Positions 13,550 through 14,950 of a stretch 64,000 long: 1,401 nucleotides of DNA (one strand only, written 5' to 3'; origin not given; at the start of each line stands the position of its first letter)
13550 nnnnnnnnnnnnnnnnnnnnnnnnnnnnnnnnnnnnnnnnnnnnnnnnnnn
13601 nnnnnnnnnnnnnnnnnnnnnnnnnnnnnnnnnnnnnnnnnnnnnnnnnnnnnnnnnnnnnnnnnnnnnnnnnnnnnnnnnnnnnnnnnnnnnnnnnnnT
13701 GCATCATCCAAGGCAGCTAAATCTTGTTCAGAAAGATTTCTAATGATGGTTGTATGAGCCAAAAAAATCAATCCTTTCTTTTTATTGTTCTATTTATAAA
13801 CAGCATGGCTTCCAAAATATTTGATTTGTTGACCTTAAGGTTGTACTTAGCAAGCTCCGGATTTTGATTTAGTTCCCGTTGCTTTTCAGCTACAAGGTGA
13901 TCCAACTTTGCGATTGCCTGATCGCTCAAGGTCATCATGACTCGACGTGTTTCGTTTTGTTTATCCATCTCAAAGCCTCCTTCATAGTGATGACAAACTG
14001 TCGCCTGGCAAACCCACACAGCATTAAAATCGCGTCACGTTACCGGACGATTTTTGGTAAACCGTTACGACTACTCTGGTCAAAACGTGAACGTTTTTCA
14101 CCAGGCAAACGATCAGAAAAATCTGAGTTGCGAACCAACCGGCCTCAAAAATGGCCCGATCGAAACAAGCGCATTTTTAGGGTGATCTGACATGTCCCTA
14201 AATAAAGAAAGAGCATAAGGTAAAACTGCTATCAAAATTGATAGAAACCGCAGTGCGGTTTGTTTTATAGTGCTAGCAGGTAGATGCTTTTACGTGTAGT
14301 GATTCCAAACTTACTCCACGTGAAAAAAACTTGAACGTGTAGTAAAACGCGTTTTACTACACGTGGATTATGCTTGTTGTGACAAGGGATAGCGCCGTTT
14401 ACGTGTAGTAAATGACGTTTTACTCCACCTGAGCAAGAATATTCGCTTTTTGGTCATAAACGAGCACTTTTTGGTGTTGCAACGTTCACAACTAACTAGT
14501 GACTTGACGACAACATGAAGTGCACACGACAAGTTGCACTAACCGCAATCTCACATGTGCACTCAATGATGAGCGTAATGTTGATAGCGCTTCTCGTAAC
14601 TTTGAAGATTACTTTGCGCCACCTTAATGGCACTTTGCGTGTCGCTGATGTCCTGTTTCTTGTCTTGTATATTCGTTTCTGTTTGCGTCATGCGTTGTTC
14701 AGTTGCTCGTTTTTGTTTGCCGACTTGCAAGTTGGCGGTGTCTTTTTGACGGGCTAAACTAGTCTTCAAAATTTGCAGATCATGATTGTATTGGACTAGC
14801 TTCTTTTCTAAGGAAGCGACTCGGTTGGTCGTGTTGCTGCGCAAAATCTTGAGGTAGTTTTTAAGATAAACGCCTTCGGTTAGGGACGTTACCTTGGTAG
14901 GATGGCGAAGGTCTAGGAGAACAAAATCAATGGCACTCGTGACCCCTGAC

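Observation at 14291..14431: oriT-like array: a perfect 30-bp palindrome and two degenerate copies between the mob and tra operons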

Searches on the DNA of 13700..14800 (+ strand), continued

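Call 40: get_annotated_region(hit=H21, flank=2600)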
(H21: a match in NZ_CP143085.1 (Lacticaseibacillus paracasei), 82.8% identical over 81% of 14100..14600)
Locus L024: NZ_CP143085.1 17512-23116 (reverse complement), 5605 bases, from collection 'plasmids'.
description: Lacticaseibacillus paracasei strain LPC100 plasmid pLPC100_p1, complete sequence
organism: Lacticaseibacillus paracasei (NCBI taxid 1597)
taxonomy: Bacteria; Bacillota; Bacilli; Lactobacillales; Lactobacillaceae; Lacticaseibacillus; Lacticaseibacillus paracasei
host: -; source: -; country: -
typing (MOB-suite, as given by PLSDB): mobilizable; relaxase MOBP
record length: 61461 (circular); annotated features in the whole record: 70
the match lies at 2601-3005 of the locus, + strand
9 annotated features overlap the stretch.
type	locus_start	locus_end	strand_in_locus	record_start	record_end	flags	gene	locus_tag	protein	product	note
CDS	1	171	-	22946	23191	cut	-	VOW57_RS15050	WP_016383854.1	hypothetical protein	-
CDS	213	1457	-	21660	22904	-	mobP2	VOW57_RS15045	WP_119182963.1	MobP2 family relaxase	-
CDS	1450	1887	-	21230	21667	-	-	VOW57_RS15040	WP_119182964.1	hypothetical protein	-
CDS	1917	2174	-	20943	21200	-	-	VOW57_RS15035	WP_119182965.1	hypothetical protein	-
CDS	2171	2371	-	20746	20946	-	-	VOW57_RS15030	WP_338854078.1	plasmid replication protein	-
CDS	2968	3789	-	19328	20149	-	-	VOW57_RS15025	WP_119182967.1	hypothetical protein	-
CDS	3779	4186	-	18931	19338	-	-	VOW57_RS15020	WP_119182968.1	thioredoxin family protein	-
CDS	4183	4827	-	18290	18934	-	-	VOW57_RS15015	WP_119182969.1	hypothetical protein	-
CDS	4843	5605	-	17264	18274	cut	-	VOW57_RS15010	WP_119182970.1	NlpC/P60 family protein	-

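Call 41: get_annotated_region(hit=H17, flank=2600)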
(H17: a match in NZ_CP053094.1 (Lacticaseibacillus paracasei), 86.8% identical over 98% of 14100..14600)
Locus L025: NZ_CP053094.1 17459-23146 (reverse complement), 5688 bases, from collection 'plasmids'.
description: Lacticaseibacillus paracasei strain CLP-Y5 plasmid pCLP-Y5-1, complete sequence
organism: Lacticaseibacillus paracasei (NCBI taxid 1597)
taxonomy: Bacteria; Bacillota; Bacilli; Lactobacillales; Lactobacillaceae; Lacticaseibacillus; Lacticaseibacillus paracasei
host: -; source: whole organism,fermented milk; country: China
typing (MOB-suite, as given by PLSDB): mobilizable; replicon rep_cluster_850; relaxase MOBP,MOBP
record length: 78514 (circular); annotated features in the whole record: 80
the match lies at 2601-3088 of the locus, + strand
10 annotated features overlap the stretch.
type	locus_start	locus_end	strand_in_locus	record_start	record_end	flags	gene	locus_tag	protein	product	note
CDS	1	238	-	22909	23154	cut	-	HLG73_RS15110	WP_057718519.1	hypothetical protein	-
CDS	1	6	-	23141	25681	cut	-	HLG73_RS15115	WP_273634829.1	DUF3991 domain-containing protein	-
CDS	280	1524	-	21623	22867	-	mobP2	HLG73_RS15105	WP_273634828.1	MobP2 family relaxase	-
CDS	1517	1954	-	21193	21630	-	-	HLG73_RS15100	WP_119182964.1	hypothetical protein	-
CDS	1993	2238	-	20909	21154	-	-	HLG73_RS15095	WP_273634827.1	hypothetical protein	-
CDS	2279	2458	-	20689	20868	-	-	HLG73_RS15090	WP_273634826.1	plasmid replication protein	-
CDS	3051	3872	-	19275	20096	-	-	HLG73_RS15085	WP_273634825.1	hypothetical protein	-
CDS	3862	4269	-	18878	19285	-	-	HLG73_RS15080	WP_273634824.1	thioredoxin family protein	-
CDS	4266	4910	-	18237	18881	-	-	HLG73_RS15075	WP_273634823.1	hypothetical protein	-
CDS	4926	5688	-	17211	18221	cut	-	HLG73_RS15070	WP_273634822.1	NlpC/P60 family protein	-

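Call 42: get_annotated_region(hit=H24, flank=2600)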
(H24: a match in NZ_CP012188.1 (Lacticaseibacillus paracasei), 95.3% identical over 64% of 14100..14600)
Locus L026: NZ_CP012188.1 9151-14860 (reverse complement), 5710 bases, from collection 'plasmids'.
description: Lacticaseibacillus paracasei strain CAUH35 plasmid unnamed1, complete sequence
organism: Lacticaseibacillus paracasei (NCBI taxid 1597)
taxonomy: Bacteria; Bacillota; Bacilli; Lactobacillales; Lactobacillaceae; Lacticaseibacillus; Lacticaseibacillus paracasei
host: -; source: cell culture,Koumiss; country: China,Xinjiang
typing (MOB-suite, as given by PLSDB): mobilizable; replicon rep_cluster_850; relaxase MOBP
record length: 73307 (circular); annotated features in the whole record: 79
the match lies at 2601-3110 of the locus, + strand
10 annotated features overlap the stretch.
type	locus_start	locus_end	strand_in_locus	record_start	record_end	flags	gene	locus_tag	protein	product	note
CDS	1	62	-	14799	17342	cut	-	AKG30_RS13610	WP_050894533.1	DUF3991 domain-containing protein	-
CDS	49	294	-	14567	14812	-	-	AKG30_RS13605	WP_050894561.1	hypothetical protein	-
CDS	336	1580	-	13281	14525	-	mobP2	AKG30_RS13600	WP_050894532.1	MobP2 family relaxase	-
CDS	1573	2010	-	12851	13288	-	-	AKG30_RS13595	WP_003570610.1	hypothetical protein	-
CDS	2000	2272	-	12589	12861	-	-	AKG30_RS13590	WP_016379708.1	hypothetical protein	-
CDS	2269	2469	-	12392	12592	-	-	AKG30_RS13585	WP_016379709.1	hypothetical protein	-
CDS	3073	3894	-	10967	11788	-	-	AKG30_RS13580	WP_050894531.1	hypothetical protein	-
CDS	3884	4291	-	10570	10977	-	-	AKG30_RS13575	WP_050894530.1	thioredoxin family protein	-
CDS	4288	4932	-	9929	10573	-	-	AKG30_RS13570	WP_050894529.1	hypothetical protein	-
CDS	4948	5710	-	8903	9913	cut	-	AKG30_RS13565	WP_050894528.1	NlpC/P60 family protein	-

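Call 43: get_annotated_region(hit=H26, flank=2600)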
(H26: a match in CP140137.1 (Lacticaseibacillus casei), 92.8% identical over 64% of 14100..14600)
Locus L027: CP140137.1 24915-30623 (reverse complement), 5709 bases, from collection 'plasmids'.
description: Lacticaseibacillus casei strain M233-24W plasmid pS115-8W-9-1, complete sequence
organism: Lacticaseibacillus casei (NCBI taxid 1582)
taxonomy: Bacteria; Bacillota; Bacilli; Lactobacillales; Lactobacillaceae; Lacticaseibacillus; Lacticaseibacillus casei
host: -; source: Homo sapiens,whole organism,mother milk; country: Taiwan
typing (MOB-suite, as given by PLSDB): mobilizable; replicon rep_cluster_196; relaxase MOBP
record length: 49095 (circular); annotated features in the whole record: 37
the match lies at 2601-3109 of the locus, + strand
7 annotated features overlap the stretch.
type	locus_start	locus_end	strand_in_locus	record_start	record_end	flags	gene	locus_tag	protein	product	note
CDS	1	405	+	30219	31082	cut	-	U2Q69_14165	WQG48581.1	IS3 family transposase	-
CDS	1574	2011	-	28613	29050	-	-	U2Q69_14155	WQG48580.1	hypothetical protein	-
CDS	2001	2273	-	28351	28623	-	-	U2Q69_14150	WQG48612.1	hypothetical protein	-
CDS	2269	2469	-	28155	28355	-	-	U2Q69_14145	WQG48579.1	plasmid replication protein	-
CDS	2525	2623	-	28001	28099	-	-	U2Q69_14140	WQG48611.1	replication protein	-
CDS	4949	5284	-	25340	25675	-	-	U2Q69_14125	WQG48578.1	hypothetical protein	-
CDS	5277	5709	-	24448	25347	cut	-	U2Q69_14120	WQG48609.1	ParA family protein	-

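Call 44: get_annotated_region(hit=H29, flank=2600)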
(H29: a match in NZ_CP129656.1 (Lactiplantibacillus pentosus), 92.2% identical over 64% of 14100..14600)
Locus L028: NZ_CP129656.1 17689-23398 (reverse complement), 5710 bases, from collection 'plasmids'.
description: Lactiplantibacillus pentosus strain LB-2 plasmid unnamed1, complete sequence
organism: Lactiplantibacillus pentosus (NCBI taxid 1589)
taxonomy: Bacteria; Bacillota; Bacilli; Lactobacillales; Lactobacillaceae; Lactiplantibacillus; Lactiplantibacillus pentosus
host: -; source: cell culture,Dairy; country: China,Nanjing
typing (MOB-suite, as given by PLSDB): mobilizable; relaxase MOBP
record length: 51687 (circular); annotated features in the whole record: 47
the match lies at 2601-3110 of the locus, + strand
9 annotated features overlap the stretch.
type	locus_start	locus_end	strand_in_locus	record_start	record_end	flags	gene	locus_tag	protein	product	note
CDS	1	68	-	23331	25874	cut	-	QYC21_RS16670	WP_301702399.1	DUF3991 domain-containing protein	-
CDS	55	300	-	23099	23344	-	-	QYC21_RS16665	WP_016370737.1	hypothetical protein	-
CDS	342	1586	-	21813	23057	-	mobP2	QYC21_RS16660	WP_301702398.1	MobP2 family relaxase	-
CDS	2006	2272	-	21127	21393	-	-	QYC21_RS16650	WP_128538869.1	hypothetical protein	-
CDS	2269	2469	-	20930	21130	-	-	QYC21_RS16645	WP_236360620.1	plasmid replication protein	-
CDS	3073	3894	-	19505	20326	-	-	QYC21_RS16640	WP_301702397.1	hypothetical protein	-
CDS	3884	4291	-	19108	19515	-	-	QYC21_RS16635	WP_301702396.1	thioredoxin family protein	-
CDS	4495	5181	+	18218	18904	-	-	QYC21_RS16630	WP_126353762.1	IS6 family transposase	-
CDS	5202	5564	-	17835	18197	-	-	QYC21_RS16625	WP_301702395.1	hypothetical protein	-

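Call 45: get_annotated_region(hit=H9, flank=2600)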
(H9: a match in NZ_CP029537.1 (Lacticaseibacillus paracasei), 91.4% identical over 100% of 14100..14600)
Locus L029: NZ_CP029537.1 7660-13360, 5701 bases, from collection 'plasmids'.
description: Lacticaseibacillus paracasei strain LC355 plasmid unnamed1, complete sequence
organism: Lacticaseibacillus paracasei (NCBI taxid 1597)
taxonomy: Bacteria; Bacillota; Bacilli; Lactobacillales; Lactobacillaceae; Lacticaseibacillus; Lacticaseibacillus paracasei
host: -; source: cell culture,cream products; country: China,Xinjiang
typing (MOB-suite, as given by PLSDB): mobilizable; replicon rep_cluster_816; relaxase MOBP
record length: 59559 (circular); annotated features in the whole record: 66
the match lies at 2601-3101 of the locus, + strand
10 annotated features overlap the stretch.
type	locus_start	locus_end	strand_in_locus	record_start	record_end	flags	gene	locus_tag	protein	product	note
CDS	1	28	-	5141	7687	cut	-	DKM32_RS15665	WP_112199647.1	DUF3991 domain-containing protein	-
CDS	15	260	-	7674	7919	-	-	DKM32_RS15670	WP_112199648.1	hypothetical protein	-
CDS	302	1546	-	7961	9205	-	mobP2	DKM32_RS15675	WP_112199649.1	MobP2 family relaxase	-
CDS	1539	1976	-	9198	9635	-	-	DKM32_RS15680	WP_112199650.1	hypothetical protein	-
CDS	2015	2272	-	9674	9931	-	-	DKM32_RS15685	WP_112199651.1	hypothetical protein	-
CDS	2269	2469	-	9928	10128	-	-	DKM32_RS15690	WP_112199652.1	plasmid replication protein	-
CDS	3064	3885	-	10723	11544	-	-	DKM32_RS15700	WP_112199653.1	hypothetical protein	-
CDS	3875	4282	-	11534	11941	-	-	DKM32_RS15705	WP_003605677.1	thioredoxin domain-containing protein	-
CDS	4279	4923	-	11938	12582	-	-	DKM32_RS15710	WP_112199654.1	hypothetical protein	-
CDS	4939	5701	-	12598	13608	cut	-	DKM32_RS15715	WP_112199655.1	NlpC/P60 family protein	-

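Call 62: search_dna_similar(query=window:14285-14440:+, collection=plasmids, mode=near, max_rows=60, max_evalue=1e-8)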
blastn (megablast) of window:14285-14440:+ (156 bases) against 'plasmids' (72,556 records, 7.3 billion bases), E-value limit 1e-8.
Records with a match: 41; places in all: 42; records where one place covers at least 80% of the query: 41.
Best place of each record, by identity: >=99% 4; 95-99% 4; 90-95% 10; 80-90% 23.
By first word of the organism name: Lacticaseibacillus 41.
By predicted mobility (MOB-suite, as given by PLSDB): non-mobilizable 23; mobilizable 18.
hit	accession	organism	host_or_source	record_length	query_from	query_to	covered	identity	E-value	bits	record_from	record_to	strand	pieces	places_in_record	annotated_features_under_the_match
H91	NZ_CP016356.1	Lacticaseibacillus paracasei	cell culture,starter culture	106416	1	156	100%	99.4%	4e-74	283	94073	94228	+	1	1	none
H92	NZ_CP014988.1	Lacticaseibacillus paracasei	Plate culture,beef from cattle ...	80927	1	156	100%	99.4%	4e-74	283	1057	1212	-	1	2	none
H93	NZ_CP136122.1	Lacticaseibacillus paracasei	human,blood culture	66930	1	156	100%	99.4%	4e-74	283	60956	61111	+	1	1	none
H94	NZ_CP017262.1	Lacticaseibacillus paracasei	cell culture,cheese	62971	1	156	100%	98.7%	2e-72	278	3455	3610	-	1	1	none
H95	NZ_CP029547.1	Lacticaseibacillus paracasei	bacterial culture,cheese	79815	1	156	100%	98.7%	2e-72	278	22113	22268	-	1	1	none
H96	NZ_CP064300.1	Lacticaseibacillus paracasei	single cell,kimchi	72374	1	156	100%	98.7%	2e-72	278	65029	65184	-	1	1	none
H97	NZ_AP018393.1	Lacticaseibacillus paracasei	-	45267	1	154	99%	99.4%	5e-73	279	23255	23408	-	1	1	none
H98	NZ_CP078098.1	Lacticaseibacillus paracasei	mixed culture,infant feces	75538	1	156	100%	98.1%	8e-71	272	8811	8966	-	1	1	none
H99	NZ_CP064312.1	Lacticaseibacillus paracasei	single cell,kimchi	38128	1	156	100%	94.9%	2e-62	244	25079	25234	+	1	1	none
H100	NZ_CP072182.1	Lacticaseibacillus paracasei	Homo sapiens,stool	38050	1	156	100%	94.2%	8e-61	239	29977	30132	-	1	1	none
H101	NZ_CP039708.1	Lacticaseibacillus paracasei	Homo sapiens,cell culture,feces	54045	1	156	100%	94.2%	8e-61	239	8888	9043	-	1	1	none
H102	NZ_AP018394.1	Lacticaseibacillus paracasei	-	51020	1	154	99%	94.8%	2e-61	241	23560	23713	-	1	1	none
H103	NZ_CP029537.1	Lacticaseibacillus paracasei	cell culture,cream products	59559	1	154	99%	93.5%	5e-58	230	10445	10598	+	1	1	none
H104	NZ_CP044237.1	Lacticaseibacillus paracasei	Pickle,fermented vegetable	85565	8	156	96%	93.3%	3e-55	220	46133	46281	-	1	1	none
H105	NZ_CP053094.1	Lacticaseibacillus paracasei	whole organism,fermented milk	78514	8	154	94%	93.9%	8e-56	222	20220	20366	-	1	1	none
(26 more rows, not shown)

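Call 63: search_dna_similar(query=L026:2785-2960:+, collection=plasmids, mode=near, max_rows=60, max_evalue=1e-8)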
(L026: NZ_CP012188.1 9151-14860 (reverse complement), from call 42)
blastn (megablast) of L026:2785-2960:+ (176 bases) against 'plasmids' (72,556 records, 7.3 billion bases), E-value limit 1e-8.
Records with a match: 23; places in all: 23; records where one place covers at least 80% of the query: 23.
Best place of each record, by identity: >=99% 2; 95-99% 6; 90-95% 15.
By first word of the organism name: Lacticaseibacillus 22; Lactiplantibacillus 1.
By predicted mobility (MOB-suite, as given by PLSDB): mobilizable 23.
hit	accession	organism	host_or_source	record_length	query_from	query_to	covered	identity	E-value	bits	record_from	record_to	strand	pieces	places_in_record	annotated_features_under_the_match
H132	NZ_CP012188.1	Lacticaseibacillus paracasei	cell culture,Koumiss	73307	1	176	100%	100.0%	7e-87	326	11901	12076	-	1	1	none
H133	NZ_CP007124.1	Lacticaseibacillus paracasei N1115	traditional homemade dairy product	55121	1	176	100%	99.4%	3e-85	320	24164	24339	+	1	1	none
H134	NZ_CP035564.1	Lacticaseibacillus paracasei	cell culture,food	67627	1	176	100%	98.9%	2e-83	315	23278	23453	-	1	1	none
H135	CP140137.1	Lacticaseibacillus casei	Homo sapiens,whole organism,mother milk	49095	1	176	100%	98.9%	2e-83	315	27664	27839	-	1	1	none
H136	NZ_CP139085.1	Lacticaseibacillus paracasei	Homo sapiens,whole organism,milk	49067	1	176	100%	98.9%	2e-83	315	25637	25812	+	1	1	none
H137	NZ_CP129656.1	Lactiplantibacillus pentosus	cell culture,Dairy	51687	1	176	100%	98.9%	2e-83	315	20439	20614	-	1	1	none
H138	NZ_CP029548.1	Lacticaseibacillus paracasei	bacterial culture,cheese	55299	1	175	99%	98.9%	6e-83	313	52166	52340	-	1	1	none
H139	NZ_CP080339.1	Lacticaseibacillus paracasei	pure culture,Sweet Potato Sour Liquid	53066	1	176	100%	97.2%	2e-78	298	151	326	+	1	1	none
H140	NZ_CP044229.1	Lacticaseibacillus rhamnosus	Homo sapiens,cell culture,intestinal ...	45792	24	175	86%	94.7%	1e-59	235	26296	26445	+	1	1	none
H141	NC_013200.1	Lacticaseibacillus rhamnosus Lc 705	-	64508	24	175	86%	94.7%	1e-59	235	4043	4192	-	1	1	none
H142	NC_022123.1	Lacticaseibacillus paracasei subsp. paracasei 8700:2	Homo sapiens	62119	24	175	86%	94.7%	1e-59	235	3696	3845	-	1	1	none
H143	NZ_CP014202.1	Lacticaseibacillus rhamnosus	whole organism,milk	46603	24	175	86%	94.7%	1e-59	235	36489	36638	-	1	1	none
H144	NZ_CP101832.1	Lacticaseibacillus paracasei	Purified bacteria,koumiss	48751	24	175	86%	94.7%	1e-59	235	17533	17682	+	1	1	none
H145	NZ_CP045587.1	Lacticaseibacillus rhamnosus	cell culture,probitic products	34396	24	175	86%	94.7%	1e-59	235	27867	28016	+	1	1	none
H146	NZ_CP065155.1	Lacticaseibacillus paracasei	organism,Tibetan kefir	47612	24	175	86%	94.7%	1e-59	235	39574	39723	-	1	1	none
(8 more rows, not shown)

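Call 65: search_dna_similar(query=L026:1725-2010:+, collection=plasmids, mode=near, max_rows=60, max_evalue=1e-8)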
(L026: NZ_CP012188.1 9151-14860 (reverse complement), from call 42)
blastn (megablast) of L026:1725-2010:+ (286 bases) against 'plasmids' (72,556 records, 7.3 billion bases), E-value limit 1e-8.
Records with a match: 27; places in all: 28; records where one place covers at least 80% of the query: 25.
Best place of each record, by identity: >=99% 5; 95-99% 13; 90-95% 9.
By first word of the organism name: Lacticaseibacillus 26; Lactiplantibacillus 1.
By predicted mobility (MOB-suite, as given by PLSDB): mobilizable 26; non-mobilizable 1.
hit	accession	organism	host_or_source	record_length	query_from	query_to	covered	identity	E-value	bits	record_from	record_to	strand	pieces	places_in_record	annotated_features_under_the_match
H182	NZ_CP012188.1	Lacticaseibacillus paracasei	cell culture,Koumiss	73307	1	286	100%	100.0%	9e-148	529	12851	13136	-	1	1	hypothetical protein (x2)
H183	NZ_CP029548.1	Lacticaseibacillus paracasei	bacterial culture,cheese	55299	1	286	100%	99.3%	2e-144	518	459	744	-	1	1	hypothetical protein (x2)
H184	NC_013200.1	Lacticaseibacillus rhamnosus Lc 705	-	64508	1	286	100%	99.3%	2e-144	518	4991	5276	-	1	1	hypothetical protein (x2)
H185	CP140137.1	Lacticaseibacillus casei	Homo sapiens,whole organism,mother milk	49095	1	286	100%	99.3%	2e-144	518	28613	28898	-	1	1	hypothetical protein (x2)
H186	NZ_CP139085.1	Lacticaseibacillus paracasei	Homo sapiens,whole organism,milk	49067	1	286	100%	99.3%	2e-144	518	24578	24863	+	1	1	hypothetical protein (x2)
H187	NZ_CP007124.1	Lacticaseibacillus paracasei N1115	traditional homemade dairy product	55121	1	286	100%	99.0%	9e-143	512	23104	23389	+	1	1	hypothetical protein (x2)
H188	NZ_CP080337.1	Lacticaseibacillus paracasei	pure culture,Sweet Potato Sour Liquid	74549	1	286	100%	99.0%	9e-143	512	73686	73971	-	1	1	hypothetical protein (x2)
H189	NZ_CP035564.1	Lacticaseibacillus paracasei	cell culture,food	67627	1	286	100%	98.6%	4e-141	507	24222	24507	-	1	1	hypothetical protein (x2)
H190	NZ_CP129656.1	Lactiplantibacillus pentosus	cell culture,Dairy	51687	1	286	100%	98.6%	4e-141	507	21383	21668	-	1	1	hypothetical protein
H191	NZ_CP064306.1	Lacticaseibacillus paracasei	single cell,kimchi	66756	1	286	100%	97.9%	9e-138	496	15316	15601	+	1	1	hypothetical protein (x2)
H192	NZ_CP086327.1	Lacticaseibacillus rhamnosus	Homo sapiens,Single cell,vaginal ...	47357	1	286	100%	95.8%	9e-128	462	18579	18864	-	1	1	hypothetical protein (x2)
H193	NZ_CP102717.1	Lacticaseibacillus rhamnosus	Homo sapiens,Cell culture,tongue coating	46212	1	286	100%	95.8%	9e-128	462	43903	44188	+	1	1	hypothetical protein (x2)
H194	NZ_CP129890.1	Lacticaseibacillus rhamnosus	Homo sapiens,Cell culture,tongue coating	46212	1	286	100%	95.8%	9e-128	462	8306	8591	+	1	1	hypothetical protein (x2)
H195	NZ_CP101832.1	Lacticaseibacillus paracasei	Purified bacteria,koumiss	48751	1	285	100%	95.8%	3e-127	460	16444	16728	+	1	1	hypothetical protein (x2)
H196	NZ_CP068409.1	Lacticaseibacillus paracasei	organism,fermented milk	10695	1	285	100%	95.8%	3e-127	460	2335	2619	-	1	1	hypothetical protein (x2)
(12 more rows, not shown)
